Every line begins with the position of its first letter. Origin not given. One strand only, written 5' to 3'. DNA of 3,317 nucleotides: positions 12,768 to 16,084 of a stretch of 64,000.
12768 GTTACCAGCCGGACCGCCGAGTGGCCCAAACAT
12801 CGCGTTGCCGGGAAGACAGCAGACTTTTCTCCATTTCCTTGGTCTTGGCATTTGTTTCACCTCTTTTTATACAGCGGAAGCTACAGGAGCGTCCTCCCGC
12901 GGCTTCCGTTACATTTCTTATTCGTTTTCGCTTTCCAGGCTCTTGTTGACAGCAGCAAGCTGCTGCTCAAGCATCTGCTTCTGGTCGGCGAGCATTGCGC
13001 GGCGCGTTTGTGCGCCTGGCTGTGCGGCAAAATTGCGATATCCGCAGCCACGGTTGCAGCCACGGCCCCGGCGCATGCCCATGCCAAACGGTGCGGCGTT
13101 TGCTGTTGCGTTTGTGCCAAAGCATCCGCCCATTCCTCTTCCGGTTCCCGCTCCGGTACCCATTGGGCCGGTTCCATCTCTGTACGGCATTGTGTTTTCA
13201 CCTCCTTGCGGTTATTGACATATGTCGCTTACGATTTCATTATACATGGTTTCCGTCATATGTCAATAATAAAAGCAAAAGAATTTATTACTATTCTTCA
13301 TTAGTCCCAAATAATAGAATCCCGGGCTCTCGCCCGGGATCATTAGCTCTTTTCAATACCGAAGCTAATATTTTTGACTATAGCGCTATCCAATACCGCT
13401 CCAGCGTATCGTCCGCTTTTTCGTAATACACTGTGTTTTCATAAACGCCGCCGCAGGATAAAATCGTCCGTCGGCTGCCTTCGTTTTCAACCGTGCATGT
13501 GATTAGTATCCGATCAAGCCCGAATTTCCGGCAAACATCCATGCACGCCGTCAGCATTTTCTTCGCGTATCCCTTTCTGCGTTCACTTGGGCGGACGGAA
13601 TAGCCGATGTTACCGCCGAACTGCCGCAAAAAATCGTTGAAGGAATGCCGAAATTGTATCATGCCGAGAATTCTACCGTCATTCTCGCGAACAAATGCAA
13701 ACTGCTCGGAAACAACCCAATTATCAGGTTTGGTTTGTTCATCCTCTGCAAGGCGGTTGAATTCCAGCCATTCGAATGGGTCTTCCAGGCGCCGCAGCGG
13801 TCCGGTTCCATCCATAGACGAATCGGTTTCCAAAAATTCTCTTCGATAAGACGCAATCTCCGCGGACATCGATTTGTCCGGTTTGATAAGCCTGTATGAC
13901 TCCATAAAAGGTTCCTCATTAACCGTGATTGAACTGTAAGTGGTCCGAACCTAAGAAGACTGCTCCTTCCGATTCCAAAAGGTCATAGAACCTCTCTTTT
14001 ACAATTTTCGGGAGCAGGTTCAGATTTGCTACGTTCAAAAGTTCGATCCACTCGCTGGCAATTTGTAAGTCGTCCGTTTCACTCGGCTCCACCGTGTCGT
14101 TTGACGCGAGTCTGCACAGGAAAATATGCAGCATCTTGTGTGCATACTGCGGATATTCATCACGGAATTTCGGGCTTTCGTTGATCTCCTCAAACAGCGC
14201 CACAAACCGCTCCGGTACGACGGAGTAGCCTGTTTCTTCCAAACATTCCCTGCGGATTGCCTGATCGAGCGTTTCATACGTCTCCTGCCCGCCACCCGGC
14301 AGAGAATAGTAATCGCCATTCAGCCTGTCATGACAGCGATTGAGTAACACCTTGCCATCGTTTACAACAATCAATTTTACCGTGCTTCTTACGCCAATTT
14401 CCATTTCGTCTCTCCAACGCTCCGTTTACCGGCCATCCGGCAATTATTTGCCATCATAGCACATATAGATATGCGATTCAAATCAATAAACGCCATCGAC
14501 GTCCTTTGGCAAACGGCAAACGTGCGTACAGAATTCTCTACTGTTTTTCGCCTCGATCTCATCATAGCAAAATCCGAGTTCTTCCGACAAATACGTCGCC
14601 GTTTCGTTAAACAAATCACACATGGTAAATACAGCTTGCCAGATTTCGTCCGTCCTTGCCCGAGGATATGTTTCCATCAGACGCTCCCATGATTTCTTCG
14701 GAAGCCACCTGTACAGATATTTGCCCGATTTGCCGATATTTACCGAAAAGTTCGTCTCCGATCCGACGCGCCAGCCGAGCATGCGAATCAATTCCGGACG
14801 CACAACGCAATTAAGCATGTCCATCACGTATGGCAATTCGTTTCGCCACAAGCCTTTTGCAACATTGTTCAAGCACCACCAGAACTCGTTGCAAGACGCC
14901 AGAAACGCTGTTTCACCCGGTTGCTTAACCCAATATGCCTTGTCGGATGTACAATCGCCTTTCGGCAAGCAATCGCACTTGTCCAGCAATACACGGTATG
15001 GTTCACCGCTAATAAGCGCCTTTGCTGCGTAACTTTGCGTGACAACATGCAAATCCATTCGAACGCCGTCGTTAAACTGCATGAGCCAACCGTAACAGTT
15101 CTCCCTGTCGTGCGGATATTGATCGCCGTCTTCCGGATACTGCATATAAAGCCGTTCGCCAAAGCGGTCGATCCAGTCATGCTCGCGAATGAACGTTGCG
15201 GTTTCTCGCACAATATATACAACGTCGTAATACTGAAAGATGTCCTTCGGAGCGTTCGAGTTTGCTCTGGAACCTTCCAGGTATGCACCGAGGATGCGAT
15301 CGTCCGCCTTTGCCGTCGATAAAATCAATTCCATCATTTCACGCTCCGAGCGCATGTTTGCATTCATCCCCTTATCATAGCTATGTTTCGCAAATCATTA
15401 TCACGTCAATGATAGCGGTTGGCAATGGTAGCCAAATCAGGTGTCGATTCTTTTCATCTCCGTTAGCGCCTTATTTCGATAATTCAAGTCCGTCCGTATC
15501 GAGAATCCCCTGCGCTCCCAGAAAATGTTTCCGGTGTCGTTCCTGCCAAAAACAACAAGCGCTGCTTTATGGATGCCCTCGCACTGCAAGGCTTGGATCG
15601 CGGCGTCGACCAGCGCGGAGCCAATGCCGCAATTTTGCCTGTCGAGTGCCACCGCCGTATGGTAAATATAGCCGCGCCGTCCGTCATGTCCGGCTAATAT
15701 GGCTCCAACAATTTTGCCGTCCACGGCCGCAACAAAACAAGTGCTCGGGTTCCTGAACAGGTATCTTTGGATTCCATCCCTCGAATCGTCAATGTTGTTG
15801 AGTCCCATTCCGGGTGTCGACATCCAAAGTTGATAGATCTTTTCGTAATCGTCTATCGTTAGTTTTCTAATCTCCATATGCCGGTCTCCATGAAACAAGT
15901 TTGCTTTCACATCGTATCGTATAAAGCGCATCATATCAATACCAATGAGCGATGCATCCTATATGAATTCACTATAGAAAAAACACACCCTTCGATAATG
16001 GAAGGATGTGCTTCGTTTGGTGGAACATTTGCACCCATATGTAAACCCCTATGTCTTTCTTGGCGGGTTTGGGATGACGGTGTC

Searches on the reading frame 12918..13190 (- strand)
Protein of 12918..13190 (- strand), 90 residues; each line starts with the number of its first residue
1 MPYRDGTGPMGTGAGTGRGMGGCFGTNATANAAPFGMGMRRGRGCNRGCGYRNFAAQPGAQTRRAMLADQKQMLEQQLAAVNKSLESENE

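Call 93: search_protein_families(library=pfam, proteins=[window:12918-13190:-], max_evalue=0.00001)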
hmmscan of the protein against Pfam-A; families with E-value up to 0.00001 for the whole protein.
window:12918-13190:- (90 aa): 1 family
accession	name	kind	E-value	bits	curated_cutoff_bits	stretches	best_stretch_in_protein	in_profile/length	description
PF17253.7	DUF5320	-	7.8e-21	75.5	27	1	1-87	1-98/99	Family of unknown function (DUF5320)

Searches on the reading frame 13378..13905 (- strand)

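Call 93: search_protein_families(library=pfam, proteins=[window:13378-13905:-], max_evalue=0.00001)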
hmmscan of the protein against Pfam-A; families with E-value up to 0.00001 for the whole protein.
window:13378-13905:- (175 aa): 3 families
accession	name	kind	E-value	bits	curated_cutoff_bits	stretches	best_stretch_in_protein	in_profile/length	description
PF00583.31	Acetyltransf_1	-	3.3e-14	53.6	20.7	1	54-151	19-114/116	Acetyltransferase (GNAT) family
PF13302.13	Acetyltransf_3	-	7.6e-14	53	25.4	1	39-152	33-136/138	Acetyltransferase (GNAT) domain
PF13508.13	Acetyltransf_7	-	3.8e-06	27.6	27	1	70-133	5-65/84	Acetyltransferase (GNAT) domain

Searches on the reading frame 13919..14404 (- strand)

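Call 93: search_protein_families(library=pfam, proteins=[window:13919-14404:-], max_evalue=0.00001)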
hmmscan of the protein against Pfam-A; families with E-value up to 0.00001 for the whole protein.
window:13919-14404:- (161 aa): 1 family
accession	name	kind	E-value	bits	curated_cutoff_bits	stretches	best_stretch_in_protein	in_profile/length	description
PF00293.34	NUDIX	-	6.7e-16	59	21.1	1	8-125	5-118/134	NUDIX domain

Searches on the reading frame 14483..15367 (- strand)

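Call 93: search_protein_families(library=pfam, proteins=[window:14483-15367:-], max_evalue=0.00001)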
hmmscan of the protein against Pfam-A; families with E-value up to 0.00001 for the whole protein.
window:14483-15367:- (294 aa): 1 family
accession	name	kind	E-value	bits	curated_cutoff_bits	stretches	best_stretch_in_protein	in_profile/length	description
PF04439.18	Adenyl_transf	-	5.3e-110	367.4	22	1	5-283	1-279/279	Streptomycin adenylyltransferase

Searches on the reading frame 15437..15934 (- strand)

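Call 93: search_protein_families(library=pfam, proteins=[window:15437-15934:-], max_evalue=0.00001)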
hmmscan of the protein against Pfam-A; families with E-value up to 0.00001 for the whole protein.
window:15437-15934:- (165 aa): 3 families
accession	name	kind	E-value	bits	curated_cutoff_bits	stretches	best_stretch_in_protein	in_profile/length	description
PF00583.31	Acetyltransf_1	-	3.6e-15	56.7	20.7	1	32-144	3-116/116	Acetyltransferase (GNAT) family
PF13508.13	Acetyltransf_7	-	6e-12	46.2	27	1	63-145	2-83/84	Acetyltransferase (GNAT) domain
PF13673.13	Acetyltransf_10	-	1.3e-09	38.6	23.6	1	54-145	21-108/128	Acetyltransferase (GNAT) domain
